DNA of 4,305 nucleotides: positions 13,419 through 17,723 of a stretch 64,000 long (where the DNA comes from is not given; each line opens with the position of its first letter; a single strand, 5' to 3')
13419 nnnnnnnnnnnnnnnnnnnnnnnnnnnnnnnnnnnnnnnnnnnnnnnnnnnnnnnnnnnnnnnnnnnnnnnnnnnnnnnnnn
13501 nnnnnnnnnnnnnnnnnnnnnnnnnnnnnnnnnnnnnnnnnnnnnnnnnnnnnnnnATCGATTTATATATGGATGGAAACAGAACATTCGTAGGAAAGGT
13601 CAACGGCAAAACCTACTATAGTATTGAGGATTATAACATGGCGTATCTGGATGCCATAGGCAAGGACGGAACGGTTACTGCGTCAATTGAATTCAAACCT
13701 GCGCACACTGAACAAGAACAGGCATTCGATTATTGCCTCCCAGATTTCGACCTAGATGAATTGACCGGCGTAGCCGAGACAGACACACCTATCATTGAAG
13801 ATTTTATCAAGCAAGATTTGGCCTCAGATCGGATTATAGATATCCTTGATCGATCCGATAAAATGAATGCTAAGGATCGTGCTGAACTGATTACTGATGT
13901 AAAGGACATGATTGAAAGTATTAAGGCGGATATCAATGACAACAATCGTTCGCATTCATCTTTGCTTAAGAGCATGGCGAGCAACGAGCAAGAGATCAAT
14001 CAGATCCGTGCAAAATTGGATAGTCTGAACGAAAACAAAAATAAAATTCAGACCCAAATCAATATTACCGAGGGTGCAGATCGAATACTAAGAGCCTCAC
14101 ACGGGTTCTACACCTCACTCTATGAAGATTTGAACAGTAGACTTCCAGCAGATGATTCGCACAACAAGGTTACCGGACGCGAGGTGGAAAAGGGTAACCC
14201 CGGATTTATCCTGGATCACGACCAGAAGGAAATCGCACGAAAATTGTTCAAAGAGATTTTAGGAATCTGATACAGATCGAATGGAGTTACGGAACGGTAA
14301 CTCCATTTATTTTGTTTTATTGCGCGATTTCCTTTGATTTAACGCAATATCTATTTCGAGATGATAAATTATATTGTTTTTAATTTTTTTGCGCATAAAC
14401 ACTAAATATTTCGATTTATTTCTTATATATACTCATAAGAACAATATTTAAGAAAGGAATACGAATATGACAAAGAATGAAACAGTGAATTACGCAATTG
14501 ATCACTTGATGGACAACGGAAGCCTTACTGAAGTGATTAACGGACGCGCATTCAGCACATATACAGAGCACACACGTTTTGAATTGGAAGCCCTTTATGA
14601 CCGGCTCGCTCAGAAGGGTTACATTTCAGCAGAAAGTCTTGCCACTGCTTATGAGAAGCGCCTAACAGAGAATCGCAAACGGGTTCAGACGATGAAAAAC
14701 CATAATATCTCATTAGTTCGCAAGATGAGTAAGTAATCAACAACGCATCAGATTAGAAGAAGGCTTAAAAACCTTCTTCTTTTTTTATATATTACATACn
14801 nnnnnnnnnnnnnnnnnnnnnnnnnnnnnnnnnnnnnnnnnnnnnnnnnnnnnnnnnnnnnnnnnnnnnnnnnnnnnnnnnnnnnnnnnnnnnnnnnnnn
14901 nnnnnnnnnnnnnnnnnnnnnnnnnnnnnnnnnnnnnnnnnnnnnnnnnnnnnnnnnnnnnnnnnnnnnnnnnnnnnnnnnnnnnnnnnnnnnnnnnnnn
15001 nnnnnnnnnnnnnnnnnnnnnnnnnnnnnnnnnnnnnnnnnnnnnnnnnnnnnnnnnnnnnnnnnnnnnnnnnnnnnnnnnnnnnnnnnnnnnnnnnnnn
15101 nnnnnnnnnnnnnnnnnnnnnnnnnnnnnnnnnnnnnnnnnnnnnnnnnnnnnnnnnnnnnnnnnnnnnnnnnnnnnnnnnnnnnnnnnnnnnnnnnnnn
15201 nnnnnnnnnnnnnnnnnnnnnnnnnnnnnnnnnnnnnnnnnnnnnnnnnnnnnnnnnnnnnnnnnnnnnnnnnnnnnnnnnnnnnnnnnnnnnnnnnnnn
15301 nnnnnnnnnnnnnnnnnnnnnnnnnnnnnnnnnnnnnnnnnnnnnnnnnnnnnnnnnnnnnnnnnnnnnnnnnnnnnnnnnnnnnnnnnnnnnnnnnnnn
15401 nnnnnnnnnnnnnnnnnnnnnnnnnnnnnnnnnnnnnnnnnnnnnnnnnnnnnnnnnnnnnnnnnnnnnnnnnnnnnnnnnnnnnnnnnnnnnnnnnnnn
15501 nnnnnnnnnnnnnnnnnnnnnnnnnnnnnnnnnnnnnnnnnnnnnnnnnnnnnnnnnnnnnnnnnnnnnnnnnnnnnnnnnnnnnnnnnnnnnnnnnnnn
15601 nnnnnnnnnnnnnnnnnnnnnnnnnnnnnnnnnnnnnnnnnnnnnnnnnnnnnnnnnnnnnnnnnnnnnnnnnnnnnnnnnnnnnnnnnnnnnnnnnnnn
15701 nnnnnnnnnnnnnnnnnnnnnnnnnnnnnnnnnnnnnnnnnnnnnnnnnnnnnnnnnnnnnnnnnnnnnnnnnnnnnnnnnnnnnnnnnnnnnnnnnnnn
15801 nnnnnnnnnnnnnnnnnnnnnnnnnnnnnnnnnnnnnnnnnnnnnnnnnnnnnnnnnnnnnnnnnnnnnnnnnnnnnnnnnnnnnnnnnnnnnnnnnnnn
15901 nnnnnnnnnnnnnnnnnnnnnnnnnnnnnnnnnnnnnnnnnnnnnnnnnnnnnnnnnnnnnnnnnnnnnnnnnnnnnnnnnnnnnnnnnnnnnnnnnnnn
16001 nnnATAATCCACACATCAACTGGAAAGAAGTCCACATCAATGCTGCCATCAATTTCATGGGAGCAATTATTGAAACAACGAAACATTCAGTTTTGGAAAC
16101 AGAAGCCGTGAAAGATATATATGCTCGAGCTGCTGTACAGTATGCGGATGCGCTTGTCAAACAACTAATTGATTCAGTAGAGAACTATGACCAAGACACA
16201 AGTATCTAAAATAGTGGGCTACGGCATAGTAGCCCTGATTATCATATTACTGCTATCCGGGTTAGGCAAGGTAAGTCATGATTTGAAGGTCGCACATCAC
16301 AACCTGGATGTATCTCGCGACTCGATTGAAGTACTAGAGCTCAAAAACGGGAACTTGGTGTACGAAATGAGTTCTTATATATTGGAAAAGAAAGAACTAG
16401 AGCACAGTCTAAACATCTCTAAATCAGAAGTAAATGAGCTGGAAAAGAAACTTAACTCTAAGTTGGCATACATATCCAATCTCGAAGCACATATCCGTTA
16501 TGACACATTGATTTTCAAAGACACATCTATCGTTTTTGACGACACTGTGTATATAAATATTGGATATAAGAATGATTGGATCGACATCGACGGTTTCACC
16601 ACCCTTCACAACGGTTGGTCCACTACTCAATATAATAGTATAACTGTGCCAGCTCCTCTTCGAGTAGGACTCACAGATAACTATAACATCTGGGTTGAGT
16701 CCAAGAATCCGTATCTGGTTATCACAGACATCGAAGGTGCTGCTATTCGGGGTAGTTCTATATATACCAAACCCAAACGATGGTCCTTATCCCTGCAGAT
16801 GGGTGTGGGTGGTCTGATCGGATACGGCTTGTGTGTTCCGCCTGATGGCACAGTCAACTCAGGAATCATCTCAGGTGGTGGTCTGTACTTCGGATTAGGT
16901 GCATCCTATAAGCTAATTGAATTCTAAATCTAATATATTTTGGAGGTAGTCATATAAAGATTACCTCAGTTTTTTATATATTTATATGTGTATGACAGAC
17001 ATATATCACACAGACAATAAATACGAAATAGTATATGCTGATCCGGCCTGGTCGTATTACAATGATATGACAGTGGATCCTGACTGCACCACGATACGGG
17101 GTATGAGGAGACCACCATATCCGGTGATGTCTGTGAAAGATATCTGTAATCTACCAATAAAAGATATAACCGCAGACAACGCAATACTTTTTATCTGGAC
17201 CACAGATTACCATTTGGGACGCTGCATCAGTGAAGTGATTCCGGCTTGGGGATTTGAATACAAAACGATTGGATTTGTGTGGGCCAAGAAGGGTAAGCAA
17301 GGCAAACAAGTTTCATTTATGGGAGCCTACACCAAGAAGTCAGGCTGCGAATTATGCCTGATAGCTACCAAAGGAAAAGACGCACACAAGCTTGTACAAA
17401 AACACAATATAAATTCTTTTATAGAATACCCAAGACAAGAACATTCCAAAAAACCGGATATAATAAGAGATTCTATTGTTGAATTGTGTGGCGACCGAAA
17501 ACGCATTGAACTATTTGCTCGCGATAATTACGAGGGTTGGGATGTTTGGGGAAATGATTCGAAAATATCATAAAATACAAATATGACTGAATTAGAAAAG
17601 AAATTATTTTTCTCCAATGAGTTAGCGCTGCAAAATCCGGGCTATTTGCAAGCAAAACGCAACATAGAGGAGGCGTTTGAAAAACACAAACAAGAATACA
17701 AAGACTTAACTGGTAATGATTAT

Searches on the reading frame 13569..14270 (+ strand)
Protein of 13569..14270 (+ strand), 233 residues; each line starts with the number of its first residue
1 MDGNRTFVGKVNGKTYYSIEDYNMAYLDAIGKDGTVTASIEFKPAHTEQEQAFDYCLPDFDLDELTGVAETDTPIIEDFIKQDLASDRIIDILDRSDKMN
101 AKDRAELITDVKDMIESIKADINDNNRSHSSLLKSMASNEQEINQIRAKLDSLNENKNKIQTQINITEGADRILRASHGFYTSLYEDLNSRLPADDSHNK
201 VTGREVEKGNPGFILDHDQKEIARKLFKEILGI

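Call 102: search_protein_families(library=pfam, max_evalue=0.01, proteins=[window:13569-14270:+])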
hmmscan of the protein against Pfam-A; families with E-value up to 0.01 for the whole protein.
window:13569-14270:+ (233 aa): 4 families
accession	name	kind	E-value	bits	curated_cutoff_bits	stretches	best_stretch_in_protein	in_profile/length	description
PF16043.11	DUF4795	-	0.0002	21.2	34.8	1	104-172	5-74/208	Domain of unknown function (DUF4795)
PF12128.14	DUF3584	-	0.0021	16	31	1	88-195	321-431/1191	Protein of unknown function (DUF3584)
PF13851.11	GAS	-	0.0022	17.8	32.3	1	113-186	26-99/200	Growth-arrest specific micro-tubule binding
PF04108.17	ATG17_like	-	0.0025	17.8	43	1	87-221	122-212/355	Autophagy protein ATG17-like domain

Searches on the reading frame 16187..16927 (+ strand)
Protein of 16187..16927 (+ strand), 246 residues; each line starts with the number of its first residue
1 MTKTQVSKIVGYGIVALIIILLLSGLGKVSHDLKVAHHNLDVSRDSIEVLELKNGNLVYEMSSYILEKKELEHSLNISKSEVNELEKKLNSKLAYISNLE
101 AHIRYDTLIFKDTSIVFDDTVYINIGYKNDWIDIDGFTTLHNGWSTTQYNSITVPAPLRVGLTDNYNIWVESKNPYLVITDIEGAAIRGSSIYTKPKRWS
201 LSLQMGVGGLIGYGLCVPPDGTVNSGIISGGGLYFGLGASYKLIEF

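Call 102: search_protein_families(library=pfam, max_evalue=0.01, proteins=[window:16187-16927:+])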
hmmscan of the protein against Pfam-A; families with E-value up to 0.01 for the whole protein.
window:16187-16927:+ (246 aa): 1 family
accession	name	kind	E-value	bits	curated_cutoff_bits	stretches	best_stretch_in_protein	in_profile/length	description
PF20186.3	DUF6549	-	0.0046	17.4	27.4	1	41-138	13-108/167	Family of unknown function (DUF6549)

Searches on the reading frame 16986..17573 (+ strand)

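Call 102: search_protein_families(library=pfam, max_evalue=0.01, proteins=[window:16986-17573:+])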
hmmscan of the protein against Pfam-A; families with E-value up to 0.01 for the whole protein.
window:16986-17573:+ (195 aa): 1 family
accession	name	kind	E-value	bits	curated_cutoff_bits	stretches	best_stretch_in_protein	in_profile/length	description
PF05063.20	MT-A70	-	3.7e-25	89.3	23.9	1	13-190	1-171/172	MT-A70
